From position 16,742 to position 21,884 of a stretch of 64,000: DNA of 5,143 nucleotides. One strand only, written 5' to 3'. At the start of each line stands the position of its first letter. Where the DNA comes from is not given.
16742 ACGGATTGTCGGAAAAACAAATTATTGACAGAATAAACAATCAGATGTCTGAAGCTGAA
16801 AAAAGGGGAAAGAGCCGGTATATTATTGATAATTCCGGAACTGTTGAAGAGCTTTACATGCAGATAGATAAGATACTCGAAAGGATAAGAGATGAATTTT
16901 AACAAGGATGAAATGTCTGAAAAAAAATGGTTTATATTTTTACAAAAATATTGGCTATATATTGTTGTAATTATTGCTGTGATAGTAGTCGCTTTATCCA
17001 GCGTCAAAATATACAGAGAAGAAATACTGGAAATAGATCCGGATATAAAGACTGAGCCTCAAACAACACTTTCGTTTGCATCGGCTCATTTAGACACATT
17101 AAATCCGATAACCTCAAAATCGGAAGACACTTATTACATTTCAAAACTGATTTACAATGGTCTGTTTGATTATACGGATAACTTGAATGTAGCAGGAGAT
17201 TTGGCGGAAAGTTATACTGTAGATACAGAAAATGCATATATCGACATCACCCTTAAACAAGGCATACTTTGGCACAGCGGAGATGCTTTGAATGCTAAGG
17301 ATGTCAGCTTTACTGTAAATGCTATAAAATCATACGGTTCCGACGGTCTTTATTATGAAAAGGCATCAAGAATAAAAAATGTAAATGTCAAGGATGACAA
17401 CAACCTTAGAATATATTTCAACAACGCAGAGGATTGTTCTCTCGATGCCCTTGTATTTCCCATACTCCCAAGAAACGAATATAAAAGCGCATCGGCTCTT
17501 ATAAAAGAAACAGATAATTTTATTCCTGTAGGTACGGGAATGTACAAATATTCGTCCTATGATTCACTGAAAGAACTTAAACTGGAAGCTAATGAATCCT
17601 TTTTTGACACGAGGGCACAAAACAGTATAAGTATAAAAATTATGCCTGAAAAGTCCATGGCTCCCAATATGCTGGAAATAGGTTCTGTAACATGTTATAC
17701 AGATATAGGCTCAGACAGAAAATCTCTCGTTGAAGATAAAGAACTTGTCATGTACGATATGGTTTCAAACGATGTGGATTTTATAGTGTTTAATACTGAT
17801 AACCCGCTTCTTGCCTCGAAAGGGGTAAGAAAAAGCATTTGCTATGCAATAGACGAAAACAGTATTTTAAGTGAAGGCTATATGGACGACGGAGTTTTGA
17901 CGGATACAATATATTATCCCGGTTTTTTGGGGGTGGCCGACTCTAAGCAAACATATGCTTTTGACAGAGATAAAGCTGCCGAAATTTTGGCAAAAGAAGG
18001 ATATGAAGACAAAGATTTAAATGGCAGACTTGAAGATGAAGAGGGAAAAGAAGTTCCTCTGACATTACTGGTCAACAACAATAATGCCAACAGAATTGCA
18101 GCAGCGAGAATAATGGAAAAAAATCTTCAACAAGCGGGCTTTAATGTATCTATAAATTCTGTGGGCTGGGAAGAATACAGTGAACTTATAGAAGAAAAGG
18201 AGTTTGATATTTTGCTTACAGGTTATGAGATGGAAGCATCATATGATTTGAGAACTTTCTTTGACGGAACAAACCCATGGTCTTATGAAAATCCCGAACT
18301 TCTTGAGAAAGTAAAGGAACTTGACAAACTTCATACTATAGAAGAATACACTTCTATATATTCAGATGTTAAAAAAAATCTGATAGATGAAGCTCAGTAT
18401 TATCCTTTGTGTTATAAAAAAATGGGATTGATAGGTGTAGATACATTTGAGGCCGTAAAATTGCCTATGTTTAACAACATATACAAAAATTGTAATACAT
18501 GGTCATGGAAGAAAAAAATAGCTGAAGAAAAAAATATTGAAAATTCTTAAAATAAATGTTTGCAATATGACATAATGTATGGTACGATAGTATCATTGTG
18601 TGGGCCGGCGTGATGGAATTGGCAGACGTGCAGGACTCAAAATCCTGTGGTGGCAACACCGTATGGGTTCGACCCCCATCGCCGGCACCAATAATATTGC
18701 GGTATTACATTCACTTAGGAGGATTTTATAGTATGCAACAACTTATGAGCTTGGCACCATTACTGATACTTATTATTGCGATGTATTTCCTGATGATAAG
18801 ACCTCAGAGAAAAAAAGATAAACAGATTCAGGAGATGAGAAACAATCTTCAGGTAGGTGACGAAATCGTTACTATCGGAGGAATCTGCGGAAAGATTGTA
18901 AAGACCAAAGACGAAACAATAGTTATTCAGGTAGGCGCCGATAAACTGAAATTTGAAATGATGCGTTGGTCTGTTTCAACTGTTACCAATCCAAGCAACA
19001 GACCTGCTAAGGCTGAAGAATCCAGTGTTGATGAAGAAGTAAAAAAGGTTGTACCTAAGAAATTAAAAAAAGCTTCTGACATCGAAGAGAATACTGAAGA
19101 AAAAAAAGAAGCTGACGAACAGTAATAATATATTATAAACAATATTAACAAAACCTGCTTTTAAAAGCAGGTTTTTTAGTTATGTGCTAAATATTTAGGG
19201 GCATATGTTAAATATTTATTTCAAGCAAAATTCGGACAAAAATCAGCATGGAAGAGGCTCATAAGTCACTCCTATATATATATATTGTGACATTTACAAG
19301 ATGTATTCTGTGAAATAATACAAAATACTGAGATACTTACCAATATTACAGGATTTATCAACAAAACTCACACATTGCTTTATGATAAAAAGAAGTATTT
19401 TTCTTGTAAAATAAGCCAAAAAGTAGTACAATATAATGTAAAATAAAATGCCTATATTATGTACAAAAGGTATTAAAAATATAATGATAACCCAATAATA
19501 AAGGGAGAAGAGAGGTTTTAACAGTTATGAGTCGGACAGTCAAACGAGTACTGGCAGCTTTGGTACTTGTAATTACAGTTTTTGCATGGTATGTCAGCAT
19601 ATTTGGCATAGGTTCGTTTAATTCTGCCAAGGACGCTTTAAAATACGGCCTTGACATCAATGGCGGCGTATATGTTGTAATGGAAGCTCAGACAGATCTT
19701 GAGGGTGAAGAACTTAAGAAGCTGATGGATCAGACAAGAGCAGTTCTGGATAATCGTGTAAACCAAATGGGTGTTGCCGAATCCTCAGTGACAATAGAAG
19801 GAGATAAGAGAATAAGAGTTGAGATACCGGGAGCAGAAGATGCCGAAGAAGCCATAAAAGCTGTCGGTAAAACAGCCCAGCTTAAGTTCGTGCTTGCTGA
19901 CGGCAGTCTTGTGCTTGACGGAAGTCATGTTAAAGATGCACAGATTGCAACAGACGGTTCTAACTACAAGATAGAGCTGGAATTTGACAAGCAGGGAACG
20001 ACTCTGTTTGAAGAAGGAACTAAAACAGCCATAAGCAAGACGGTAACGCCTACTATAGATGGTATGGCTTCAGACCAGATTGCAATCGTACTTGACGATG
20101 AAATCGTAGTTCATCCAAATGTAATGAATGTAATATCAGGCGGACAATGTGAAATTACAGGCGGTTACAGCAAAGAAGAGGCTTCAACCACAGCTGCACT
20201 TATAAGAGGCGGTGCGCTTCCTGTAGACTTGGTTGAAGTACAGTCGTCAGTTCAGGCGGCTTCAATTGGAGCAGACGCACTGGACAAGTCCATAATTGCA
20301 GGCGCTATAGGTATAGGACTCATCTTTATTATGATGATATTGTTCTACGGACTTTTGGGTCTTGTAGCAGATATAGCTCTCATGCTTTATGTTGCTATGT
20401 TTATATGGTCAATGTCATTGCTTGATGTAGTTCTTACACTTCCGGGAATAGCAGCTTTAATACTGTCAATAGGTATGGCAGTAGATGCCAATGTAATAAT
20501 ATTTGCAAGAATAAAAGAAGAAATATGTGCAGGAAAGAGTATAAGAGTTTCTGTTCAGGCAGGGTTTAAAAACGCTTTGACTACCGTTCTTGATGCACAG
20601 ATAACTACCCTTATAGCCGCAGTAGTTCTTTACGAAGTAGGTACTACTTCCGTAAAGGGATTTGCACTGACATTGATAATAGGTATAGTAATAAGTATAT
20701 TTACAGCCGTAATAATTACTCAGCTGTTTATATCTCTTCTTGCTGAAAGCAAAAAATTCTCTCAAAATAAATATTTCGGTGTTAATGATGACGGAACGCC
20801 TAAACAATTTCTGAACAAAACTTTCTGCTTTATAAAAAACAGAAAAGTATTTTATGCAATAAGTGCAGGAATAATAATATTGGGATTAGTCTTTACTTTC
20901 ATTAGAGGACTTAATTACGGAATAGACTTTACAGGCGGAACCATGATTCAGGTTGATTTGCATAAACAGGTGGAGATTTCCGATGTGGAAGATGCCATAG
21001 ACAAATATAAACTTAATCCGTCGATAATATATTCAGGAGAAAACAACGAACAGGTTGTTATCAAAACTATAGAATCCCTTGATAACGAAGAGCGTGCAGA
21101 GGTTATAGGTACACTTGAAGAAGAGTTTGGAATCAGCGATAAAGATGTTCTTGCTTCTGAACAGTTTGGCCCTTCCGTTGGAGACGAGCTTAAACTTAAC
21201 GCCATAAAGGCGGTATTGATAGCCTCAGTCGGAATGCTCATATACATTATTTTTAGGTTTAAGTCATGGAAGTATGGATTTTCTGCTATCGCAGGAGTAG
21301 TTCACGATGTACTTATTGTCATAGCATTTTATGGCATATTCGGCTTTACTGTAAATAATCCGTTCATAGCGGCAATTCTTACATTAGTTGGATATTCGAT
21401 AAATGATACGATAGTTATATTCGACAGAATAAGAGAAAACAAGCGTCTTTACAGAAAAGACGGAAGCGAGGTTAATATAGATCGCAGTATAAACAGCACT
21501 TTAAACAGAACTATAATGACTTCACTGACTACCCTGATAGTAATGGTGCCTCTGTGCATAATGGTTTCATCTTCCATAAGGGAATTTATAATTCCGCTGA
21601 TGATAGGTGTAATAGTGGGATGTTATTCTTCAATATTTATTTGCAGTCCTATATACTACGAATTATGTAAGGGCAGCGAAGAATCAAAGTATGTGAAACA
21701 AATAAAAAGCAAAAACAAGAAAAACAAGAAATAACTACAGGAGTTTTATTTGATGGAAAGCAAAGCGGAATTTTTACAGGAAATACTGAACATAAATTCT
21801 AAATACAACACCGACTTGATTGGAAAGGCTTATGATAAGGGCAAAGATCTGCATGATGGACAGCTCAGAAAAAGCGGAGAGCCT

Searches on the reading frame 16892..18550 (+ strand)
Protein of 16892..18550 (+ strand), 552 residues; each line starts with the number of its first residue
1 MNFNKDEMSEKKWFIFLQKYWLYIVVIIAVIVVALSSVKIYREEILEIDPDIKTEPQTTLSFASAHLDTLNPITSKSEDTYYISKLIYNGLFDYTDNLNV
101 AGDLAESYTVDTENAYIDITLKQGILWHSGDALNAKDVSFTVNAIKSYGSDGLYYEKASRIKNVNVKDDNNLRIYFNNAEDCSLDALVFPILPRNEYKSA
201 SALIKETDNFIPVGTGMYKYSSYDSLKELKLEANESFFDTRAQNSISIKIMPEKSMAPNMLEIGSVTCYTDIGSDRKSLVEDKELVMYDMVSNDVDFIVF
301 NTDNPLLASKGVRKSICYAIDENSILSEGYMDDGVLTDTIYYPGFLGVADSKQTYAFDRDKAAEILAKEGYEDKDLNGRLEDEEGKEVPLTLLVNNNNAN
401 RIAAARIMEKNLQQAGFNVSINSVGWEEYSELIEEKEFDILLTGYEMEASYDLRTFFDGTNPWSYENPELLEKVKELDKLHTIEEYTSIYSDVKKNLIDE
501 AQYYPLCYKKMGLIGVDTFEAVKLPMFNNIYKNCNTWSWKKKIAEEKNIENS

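Call 43: search_protein_families(library=ncbifam, proteins=[window:16892-18550:+], max_evalue=1e-10)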
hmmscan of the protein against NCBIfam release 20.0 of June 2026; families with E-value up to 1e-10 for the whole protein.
window:16892-18550:+ (552 aa): 7 families
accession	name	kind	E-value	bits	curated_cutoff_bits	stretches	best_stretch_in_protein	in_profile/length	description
NF045467.1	Opp4A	equivalog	3.8e-34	117.9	650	1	58-510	37-529/556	oligopeptide ABC transporter substrate-binding protein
TIGR02294.1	nickel_nikA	equivalog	2.8e-29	102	393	1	55-524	5-488/501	nickel ABC transporter substrate-binding protein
NF045468.1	Opp5A_nikA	equivalog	2.7e-26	92.1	600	1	81-496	38-446/488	nickel ABC transporter substrate-binding protein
NF047575.1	opine_bind_CntA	exception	2.2e-19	69.4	800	1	27-522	14-518/535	staphylopine-dependent metal ABC transporter substrate-binding lipoprotein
NF043070.1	DppA_dipep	equivalog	7.1e-17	61.1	1005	1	64-448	36-436/535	dipeptide ABC transporter periplasmic-binding protein DppA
NF011942.0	PRK15413.1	equivalog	7.3e-17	61.2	594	1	66-373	37-345/512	glutathione ABC transporter substrate-binding protein GsiB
TIGR04028.1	SBP_KPN_01854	hypoth_equivalog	1.6e-12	46.8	468.5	1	95-423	39-381/509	TIGR04028 family ABC transporter substrate-binding protein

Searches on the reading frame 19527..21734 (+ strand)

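Call 43: search_protein_families(library=ncbifam, proteins=[window:19527-21734:+], max_evalue=1e-10)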
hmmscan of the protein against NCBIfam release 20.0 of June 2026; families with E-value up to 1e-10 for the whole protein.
window:19527-21734:+ (735 aa): 25 families
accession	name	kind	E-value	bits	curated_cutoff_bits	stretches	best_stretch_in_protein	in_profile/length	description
NF009583.0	PRK13024.1-3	subfamily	3.8e-196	653.4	721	2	126-733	161-753/755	protein translocase subunit SecDF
NF009585.0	PRK13024.1-5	equivalog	4.4e-157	524.8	1037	1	126-724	379-988/993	protein translocase subunit SecDF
NF009581.0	PRK13024.1-1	equivalog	9.3e-156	520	1058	1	9-731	7-742/752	protein translocase subunit SecDF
NF009584.0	PRK13024.1-4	equivalog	7.3e-143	477.6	1171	1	7-733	6-752/759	protein translocase subunit SecDF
NF011315.0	PRK14726.1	equivalog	3e-135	452.4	1249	1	174-729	293-843/855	protein translocase subunit SecDF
TIGR01129.1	secD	equivalog_domain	3.8e-112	375.3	244.4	3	123-402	128-397/397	protein translocase subunit SecD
TIGR00966.2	transloc_SecF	equivalog_domain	4.9e-110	367.4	160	2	434-712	2-278/279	protein translocase subunit SecF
TIGR00916.1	2A0604s01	subfamily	4e-100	334.2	148.6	2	182-395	18-231/231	SecD/SecF family protein translocase subunit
NF009580.0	PRK13023.1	equivalog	8.2e-96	321.9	1153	1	180-714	222-751/775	protein translocase subunit SecDF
NF009582.0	PRK13024.1-2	equivalog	2.9e-83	280.3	723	1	194-715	276-826/859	protein translocase subunit SecDF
NF009540.0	PRK12911.1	equivalog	3.2e-78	263.4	1878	2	121-491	784-1140/1403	bifunctional preprotein translocase subunit SecD/SecF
NF009545.0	PRK12933.1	equivalog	3.6e-73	247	728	1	128-406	314-594/604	protein translocase subunit SecD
NF046001.1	SecDF_plasm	equivalog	2.6e-62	211.1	500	1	215-733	314-865/878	protein translocase subunit SecDF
NF006218.0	PRK08343.1-4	subfamily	9.2e-50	169.6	383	2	12-393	10-376/392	preprotein translocase subunit SecD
NF006217.0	PRK08343.1-3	equivalog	9.8e-32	110.3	491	2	66-394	191-528/544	preprotein translocase subunit SecD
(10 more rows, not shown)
